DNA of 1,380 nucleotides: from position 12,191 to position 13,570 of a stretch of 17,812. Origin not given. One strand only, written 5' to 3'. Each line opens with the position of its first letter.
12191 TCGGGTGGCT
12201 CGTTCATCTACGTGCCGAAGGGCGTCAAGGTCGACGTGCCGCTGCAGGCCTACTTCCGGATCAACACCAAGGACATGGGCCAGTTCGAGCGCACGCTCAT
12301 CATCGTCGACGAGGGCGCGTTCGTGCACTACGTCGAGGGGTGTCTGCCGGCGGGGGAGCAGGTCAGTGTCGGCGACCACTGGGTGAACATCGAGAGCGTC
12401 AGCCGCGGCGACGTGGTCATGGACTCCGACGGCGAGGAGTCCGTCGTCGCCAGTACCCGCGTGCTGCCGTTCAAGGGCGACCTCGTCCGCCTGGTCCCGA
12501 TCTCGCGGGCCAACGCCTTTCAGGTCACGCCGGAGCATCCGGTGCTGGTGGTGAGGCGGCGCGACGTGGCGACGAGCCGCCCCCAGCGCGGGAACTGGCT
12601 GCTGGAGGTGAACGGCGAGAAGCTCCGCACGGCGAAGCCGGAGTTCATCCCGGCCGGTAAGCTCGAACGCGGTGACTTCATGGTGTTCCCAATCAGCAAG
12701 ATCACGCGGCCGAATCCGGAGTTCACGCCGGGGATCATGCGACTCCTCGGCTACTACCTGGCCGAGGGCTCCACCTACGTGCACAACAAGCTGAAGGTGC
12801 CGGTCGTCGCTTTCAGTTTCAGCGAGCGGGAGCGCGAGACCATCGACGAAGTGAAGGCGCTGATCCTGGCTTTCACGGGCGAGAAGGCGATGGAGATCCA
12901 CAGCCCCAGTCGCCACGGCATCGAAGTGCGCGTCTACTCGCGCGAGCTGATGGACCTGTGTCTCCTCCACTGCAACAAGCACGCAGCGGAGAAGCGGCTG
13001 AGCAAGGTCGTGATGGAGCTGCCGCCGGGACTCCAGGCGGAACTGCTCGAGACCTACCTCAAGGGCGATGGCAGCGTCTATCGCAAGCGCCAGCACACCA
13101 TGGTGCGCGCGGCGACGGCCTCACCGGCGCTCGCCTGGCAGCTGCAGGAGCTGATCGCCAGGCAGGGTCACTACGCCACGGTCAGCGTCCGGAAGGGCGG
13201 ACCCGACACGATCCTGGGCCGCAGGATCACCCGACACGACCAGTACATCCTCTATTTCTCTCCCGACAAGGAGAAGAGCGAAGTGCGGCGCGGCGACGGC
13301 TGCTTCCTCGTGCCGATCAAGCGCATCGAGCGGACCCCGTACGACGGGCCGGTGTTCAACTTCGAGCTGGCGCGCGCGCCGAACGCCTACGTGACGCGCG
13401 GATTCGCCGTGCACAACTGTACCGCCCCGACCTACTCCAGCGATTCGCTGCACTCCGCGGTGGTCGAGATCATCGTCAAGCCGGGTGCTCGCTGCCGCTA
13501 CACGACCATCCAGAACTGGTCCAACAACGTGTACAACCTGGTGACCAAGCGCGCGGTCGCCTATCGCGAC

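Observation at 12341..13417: SufB is interrupted by a 359-aa intein carrying an intact-looking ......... homing endonuclease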

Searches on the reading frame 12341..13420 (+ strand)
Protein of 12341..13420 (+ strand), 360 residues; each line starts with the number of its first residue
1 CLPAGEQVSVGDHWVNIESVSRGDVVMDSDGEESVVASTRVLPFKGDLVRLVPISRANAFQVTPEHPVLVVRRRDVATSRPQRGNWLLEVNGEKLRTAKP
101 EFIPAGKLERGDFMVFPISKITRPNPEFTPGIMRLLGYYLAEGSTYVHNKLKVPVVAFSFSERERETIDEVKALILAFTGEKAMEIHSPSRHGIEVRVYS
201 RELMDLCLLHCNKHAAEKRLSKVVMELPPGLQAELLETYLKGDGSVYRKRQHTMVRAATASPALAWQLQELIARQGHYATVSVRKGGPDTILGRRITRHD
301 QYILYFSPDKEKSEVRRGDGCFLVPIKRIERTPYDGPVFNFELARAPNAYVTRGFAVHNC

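Call 5: search_protein_families(library=pfam, proteins=[window:12341-13417:+], max_evalue=0.01)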
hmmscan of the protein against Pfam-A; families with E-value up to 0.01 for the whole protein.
window:12341-13417:+ (359 aa): 1 family
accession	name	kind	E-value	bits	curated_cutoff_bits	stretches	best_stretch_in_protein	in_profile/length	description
PF14528.11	LAGLIDADG_3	-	6.6e-13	49.2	22.5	1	232-299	3-71/82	LAGLIDADG-like domain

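Call 6: search_solved_structures(query=window:12341-13417:+, max_evalue=0.01, show_alignments=2)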
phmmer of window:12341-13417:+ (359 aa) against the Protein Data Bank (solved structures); distinct sequences matched with E-value up to 0.01: 1.
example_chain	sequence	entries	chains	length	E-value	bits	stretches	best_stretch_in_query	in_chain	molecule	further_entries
2cw7_A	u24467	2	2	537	0.00013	24.6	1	128-276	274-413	Endonuclease PI-PkoII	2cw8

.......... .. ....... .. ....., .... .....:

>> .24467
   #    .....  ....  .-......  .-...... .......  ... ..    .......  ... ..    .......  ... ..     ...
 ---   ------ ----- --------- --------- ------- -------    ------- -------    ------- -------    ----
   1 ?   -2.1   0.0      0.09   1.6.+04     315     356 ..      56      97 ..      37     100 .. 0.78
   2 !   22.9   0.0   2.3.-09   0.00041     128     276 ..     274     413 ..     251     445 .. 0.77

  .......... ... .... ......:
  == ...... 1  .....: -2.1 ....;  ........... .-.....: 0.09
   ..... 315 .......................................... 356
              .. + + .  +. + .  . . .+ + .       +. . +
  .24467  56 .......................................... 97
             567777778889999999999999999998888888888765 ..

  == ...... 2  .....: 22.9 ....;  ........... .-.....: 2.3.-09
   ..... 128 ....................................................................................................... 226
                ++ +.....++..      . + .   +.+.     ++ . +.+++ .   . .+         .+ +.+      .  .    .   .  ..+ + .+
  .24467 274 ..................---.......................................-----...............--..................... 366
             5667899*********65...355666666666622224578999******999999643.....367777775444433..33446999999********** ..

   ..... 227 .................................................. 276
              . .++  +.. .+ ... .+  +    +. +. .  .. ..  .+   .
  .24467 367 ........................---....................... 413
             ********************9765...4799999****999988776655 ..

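Call 7: find_homologous_proteins(query=window:12341-13417:+, max_evalue=0.001)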
Query window:12341-13417:+ (359 aa): 26 proteins with E <= 0.001 among 3902 candidates.
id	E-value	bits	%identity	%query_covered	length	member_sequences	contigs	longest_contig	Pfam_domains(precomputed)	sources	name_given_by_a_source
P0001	4.9e-132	459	63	94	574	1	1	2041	PF01458.24,PF14528.12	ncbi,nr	ncbi:MAG TPA: Fe-S cluster assembly protein SufB [Aggregatilineales bacterium]|nr:Fe-S cluster assem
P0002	3.8e-121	423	82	63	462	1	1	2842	PF01458.24,PF14528.12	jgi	jgi:Fe-S cluster assembly protein SufB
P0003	3.1e-113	397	54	98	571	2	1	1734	PF19295.6,PF14528.12,PF14890.12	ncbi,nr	ncbi:Fe-S cluster assembly protein SufB, partial [Candidatus Gottesmanbacteria bacterium]|nr:Fe-S cl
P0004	3.7e-113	396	52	100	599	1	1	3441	PF01458.24,PF14528.12,PF14890.12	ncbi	ncbi:MAG: SufD family Fe-S cluster assembly protein, partial [Thermoflexus sp.]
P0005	1.3e-105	372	63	77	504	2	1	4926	PF01458.24,PF19295.6,PF14528.12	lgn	-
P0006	3.4e-104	367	73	63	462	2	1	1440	PF01458.24,PF14528.12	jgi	jgi:Fe-S cluster assembly protein SufB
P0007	3.2e-101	357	48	96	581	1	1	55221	PF01458.24,PF14528.12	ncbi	ncbi:MAG: SufD family Fe-S cluster assembly protein [Nitrososphaerota archaeon]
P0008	3.2e-95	337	47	99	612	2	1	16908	PF19295.6,PF14528.12,PF14890.12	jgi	jgi:Fe-S cluster assembly protein SufB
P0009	8.7e-76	274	79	43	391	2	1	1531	PF01458.24,PF14528.12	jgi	jgi:Fe-S cluster assembly protein SufB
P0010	4.9e-71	258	66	53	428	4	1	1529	PF01458.24,PF14528.12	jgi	jgi:Fe-S cluster assembly protein SufB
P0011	4.5e-64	235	82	38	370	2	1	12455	PF01458.24,PF14528.12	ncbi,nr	ncbi:MAG TPA: Fe-S cluster assembly protein SufB [Candidatus Udaeobacter sp.]|nr:Fe-S cluster assemb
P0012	1.3e-63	234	79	38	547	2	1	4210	PF07591.16,PF01458.24,PF14528.12,PF01079.26,PF14890.12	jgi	jgi:Fe-S cluster assembly scaffold protein SufB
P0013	8.5e-61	224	37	100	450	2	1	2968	PF14528.12,PF01592.22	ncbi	-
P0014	8.5e-59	218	76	38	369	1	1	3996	PF01458.24,PF14528.12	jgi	jgi:Fe-S cluster assembly protein SufB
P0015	3.4e-55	206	37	99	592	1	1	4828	PF19295.6,PF05203.22,PF14528.12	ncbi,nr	ncbi:MAG: Fe-S cluster assembly protein SufB, partial [Frankiaceae bacterium]|nr:Fe-S cluster assemb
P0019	3.0e-45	173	39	75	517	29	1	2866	PF01458.24,PF14528.12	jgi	-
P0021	3.3e-38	150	39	65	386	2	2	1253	PF01458.24,PF14528.12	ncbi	ncbi:MAG: SufD family Fe-S cluster assembly protein, partial [Microcoleaceae cyanobacterium]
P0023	4.6e-20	90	29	100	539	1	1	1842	PF14528.12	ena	-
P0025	6.8e-9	54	25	100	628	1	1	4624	PF14890.12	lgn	-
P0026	1.6e-8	52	26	96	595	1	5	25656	PF00574.29,PF14528.12,PF14890.12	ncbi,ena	-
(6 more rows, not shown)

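Call 15: find_related_loci(query=A1, collection=genome_contigs, flank=4000)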
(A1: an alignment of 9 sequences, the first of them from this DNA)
Query A1 (359 aa) in genome_contigs; peptide patterns used: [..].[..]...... (x = any residue, [..] = any of these).
265 stretches matched a pattern; 247 encode a relative of the query (tblastn E <= 1e-3); the best 80 are kept; 80 distinct loci.
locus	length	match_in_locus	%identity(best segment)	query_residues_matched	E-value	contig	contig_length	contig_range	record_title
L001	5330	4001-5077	81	1-359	0e+0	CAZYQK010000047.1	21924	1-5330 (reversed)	MAG TPA_asm: uncultured bacterium isolate SRP119689_co1_84 genome assembly, contig: NODE_3131_length_21924_cov_7.415337,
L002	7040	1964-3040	75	1-359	0e+0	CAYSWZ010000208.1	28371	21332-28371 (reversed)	MAG TPA_asm: uncultured bacterium isolate binchicken_co279_112 genome assembly, contig: k141_3422678, whole genome shotg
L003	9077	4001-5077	75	1-359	0e+0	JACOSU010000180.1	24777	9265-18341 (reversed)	MAG: Candidatus Eisenbacteria bacterium isolate NC_groundwater_26_Pr7_B-0.1um_68_11 FFV18_Bp1_scaffold_737394, whole gen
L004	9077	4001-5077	73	1-359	0e+0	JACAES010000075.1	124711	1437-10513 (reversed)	MAG: Chloroflexota bacterium isolate L.E.CH.71 k119_390767, whole genome shotgun sequence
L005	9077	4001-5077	73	1-359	0e+0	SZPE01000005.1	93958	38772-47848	Anaerolineae bacterium CFX8 ZYPT4scaffold_111, whole genome shotgun sequence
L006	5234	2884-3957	72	1-359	0e+0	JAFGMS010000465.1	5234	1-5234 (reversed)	MAG: Anaerolineae bacterium isolate Zod_Metabat.487 k87_12417720, whole genome shotgun sequence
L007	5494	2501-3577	76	1-359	0e+0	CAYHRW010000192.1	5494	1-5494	MAG TPA_asm: uncultured bacterium isolate ERP119705_co14_70 genome assembly, contig: NODE_27674_length_5494_cov_10.53649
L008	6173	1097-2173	72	1-359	5e-179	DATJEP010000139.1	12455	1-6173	MAG TPA_asm: Candidatus Udaeobacter sp. isolate SMAG_U15436 k141_1780773, whole genome shotgun sequence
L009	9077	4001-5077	73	1-359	2e-177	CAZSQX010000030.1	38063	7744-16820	MAG TPA_asm: uncultured bacterium isolate binchicken_co107_287 genome assembly, contig: NODE_2703_length_38063_cov_8.771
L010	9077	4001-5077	70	1-359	4e-176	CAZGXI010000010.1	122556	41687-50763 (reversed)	MAG TPA_asm: uncultured Anaerolineae bacterium isolate binchicken_co190_119 genome assembly, contig: NODE_317_length_122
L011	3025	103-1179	68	1-359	0e+0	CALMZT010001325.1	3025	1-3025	MAG TPA_asm: uncultured Chloroflexi bacterium isolate SRR6670123_bin.33_CONCOCT_v1.1_MAG genome assembly, contig: ERZ534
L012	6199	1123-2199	68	1-359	5e-171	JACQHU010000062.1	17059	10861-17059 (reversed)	MAG: Armatimonadetes bacterium isolate NC_groundwater_1107_Ag_S2p5_69_169 S_2p5_S6_coassembly_k141_1368129, whole genome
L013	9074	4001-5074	67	1-359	1e-171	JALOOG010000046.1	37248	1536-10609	MAG: Anaerolineae bacterium isolate Prado097 scaffold_1927, whole genome shotgun sequence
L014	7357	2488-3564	71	1-359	1e-168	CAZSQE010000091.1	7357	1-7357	MAG TPA_asm: uncultured bacterium isolate ERP113451_co2_200 genome assembly, contig: NODE_7933_length_7357_cov_11.589291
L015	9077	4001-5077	69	1-359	2e-164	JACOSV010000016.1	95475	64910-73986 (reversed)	MAG: Candidatus Eisenbacteria bacterium isolate NC_groundwater_27_Pr7_B-0.1um_72_14 FFV18_Bp1_scaffold_78599, whole geno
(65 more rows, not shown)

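Call 36: predict_structure(alignment_id=A1)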
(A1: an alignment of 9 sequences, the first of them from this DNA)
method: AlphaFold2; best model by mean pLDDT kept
length: 359 residues; sequences in the alignment: 9
mean_pLDDT: 92.3   pTM: 0.89
mean pLDDT of the five models: 92.3, 91.4, 91.4, 91.0, 90.0
residues with pLDDT >= 90: 274; 70-90: 81; 50-70: 4; < 50: 0
segments of 3 or more residues with pLDDT < 50: none
pLDDT, mean of each block of 10 residues (from residue 1): 96 93 95 95 98 95 98 92 84 91 97 95 95 96 91 94 92 97 92 93 96 87 96 95 74 87 94 94 90 87 88 80 96 98 90 93
secondary structure, 60 per line:
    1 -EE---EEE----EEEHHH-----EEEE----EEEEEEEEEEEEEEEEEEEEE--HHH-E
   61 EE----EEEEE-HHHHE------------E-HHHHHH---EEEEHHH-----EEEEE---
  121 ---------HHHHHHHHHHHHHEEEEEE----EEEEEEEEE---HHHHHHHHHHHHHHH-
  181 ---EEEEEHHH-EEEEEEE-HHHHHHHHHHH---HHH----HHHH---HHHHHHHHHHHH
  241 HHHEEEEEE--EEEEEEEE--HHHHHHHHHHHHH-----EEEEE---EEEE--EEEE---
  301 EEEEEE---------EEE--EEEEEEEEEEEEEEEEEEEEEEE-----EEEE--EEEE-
elements in order: E7-9 E14-16 E25-28 E33-53 E60-62 E67-71 H73-76 H92-97 E101-104 E113-117 H130-142 E143-148 E153-161 H165-179 E184-188 E193-199 H201-211 H222-225 H229-243 E244-249 E252-259 H262-274 E280-284 E288-291 E294-297 E301-306 E316-318 E321-343 E349-352 E355-358

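Call 39: fold_search(model_id=the predicted structure, library=pdb)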
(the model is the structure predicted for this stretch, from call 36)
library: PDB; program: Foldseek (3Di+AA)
matches with E <= 10: 916; with E <= 0.001: 74
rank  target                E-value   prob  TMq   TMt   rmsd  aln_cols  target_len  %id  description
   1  7qsu                  2.9e-18  1.00  0.71  0.70   5.7       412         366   15  Crystal structure of homing endonuclease-associated TliVMA intein (C1A, d333-339) (released 2022-03-30)
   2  7qss                  1.7e-16  1.00  0.70  0.59   6.0       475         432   13  Crystal structure of homing endonuclease-associated TliVMA intein (C1A) (released 2022-03-30)
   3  1vde_B                1.7e-15  1.00  0.62  0.54   7.8       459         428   14  PI-SCEI, A HOMING ENDONUCLEASE WITH PROTEIN SPLICING ACTIVITY (released 1998-04-08)
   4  1ef0_A                2.1e-15  1.00  0.64  0.56   7.7       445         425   13  CRYSTAL STRUCTURE OF PI-SCEI MINIPRECURSOR (released 2000-06-07)
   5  1vde_A                3.2e-15  1.00  0.64  0.55   8.1       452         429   14  PI-SCEI, A HOMING ENDONUCLEASE WITH PROTEIN SPLICING ACTIVITY (released 1998-04-08)
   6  1lws_A                1.1e-14  1.00  0.62  0.54   7.5       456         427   14  Crystal structure of the intein homing endonuclease PI-SceI bound to its recognition sequence (released 2002-09-27)
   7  1dfa                  1.4e-14  1.00  0.61  0.55   8.6       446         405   12  CRYSTAL STRUCTURE OF PI-SCEI IN C2 SPACE GROUP (released 1999-12-08)
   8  7qst                  6.4e-14  1.00  0.64  0.63  11.1       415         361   14  Crystal structure of homing endonuclease-associated PhoVMA intein (C1A) (released 2022-03-30)
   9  1jva_B                7.5e-14  1.00  0.64  0.55   7.4       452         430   13  CRYSTAL STRUCTURE OF THE VMA1-DERIVED ENDONUCLEASE BEARING THE N AND C EXTEIN PROPEPTIDES (released 2002-08-29)
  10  2cw7                  8.4e-14  1.00  0.67  0.47   8.9       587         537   12  Crystal structure of intein homing endonuclease II (released 2006-04-18)
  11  1dq3                  4.1e-13  1.00  0.64  0.52   6.4       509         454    9  CRYSTAL STRUCTURE OF AN ARCHAEAL INTEIN-ENCODED HOMING ENDONUCLEASE PI-PFUI (released 2000-07-05)
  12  1lwt_A                4.8e-13  1.00  0.62  0.52   8.1       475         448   13  Crystal structure of the intein homing endonuclease PI-SceI bound to its substrate DNA (Ca2+ free) (released 2002-09-27)
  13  1jva_A                1.7e-12  1.00  0.57  0.50   8.5       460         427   13  CRYSTAL STRUCTURE OF THE VMA1-DERIVED ENDONUCLEASE BEARING THE N AND C EXTEIN PROPEPTIDES (released 2002-08-29)
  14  1um2_B                1.8e-12  1.00  0.66  0.58   7.0       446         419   13  Crystal Structure of the Vma1-Derived Endonuclease with the Ligated Extein Segment (released 2004-09-22)
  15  1um2_A                1.0e-11  1.00  0.60  0.53   9.0       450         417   13  Crystal Structure of the Vma1-Derived Endonuclease with the Ligated Extein Segment (released 2004-09-22)
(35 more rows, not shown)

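Call 45: search_protein_families(library=pfam, proteins=[window:12341-13417:+], max_evalue=10)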
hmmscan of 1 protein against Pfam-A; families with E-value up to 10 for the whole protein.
window:12341-13417:+ (359 aa): 4 families
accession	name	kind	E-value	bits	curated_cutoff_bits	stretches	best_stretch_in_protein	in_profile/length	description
PF14528.11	LAGLIDADG_3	-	6.6e-13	49.2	22.5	2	232-299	3-71/82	LAGLIDADG-like domain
PF14890.11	Intein_splicing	-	0.017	15.3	35.8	1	52-359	53-155/155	Intein splicing domain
PF14623.11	Vint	-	0.065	13.5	27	1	13-70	15-66/166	Hint-domain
PF05354.17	Phage_attach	-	0.18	12.8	26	1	60-100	49-86/99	Phage Head-Tail Attachment protein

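Call 46: search_protein_families(library=ncbifam, proteins=[window:12341-13420:+], max_evalue=1)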
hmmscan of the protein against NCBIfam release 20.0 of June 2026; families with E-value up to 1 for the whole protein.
window:12341-13420:+ (360 aa): 5 families
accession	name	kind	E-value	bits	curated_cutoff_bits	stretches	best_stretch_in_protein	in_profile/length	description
NF011303.0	PRK14715.1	equivalog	1.3e-10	39.1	1585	1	132-257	1120-1239/1627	DNA-directed DNA polymerase II large subunit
NF045703.1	rSAM_Tes_intein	exception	3.3e-10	38.4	1700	1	127-284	366-516/1040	tetraether lipid synthase Tes, intein-containing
TIGR01443.1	intein_Cterm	domain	0.0062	16.8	15.6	1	338-360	2-24/24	intein C-terminal splicing region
NF038098.1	GyrA_w_intein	exception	0.17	9.6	1850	1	210-281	314-386/1232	intein-containing DNA gyrase subunit A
NF038162.1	RtcB_rel_intein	exception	0.2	9.5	1150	0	130-205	238-307/961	intein-containing RtcB family protein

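Call 70: search_protein_representatives(protein=window:12341-13417:+)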
Query: 359 residues. Proteins with E-value up to 0.001 (for the whole library): 3780; up to 1e-10: 1157; up to 1e-30: 53. The best 150 are listed.
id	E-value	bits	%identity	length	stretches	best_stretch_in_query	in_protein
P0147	1.5e-106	373.0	50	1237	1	1-359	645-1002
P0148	6.6e-94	331.4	47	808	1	1-359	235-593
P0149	4.4e-92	325.4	44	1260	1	1-359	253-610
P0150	4.9e-91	322.0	36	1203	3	1-359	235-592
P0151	4.2e-89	315.6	47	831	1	1-359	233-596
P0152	6.7e-85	301.8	34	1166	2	1-359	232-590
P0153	1.0e-83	297.9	40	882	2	1-247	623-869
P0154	4.7e-72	259.5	41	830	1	1-359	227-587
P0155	1.5e-70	254.6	38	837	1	1-359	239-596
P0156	1.0e-69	251.9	43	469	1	1-305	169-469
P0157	5.6e-67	242.9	37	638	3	1-359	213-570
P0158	1.5e-60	221.7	54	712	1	140-359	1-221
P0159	3.5e-60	220.5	37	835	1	1-359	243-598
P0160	1.7e-56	208.4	38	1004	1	1-359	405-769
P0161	1.4e-55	205.4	37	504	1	1-359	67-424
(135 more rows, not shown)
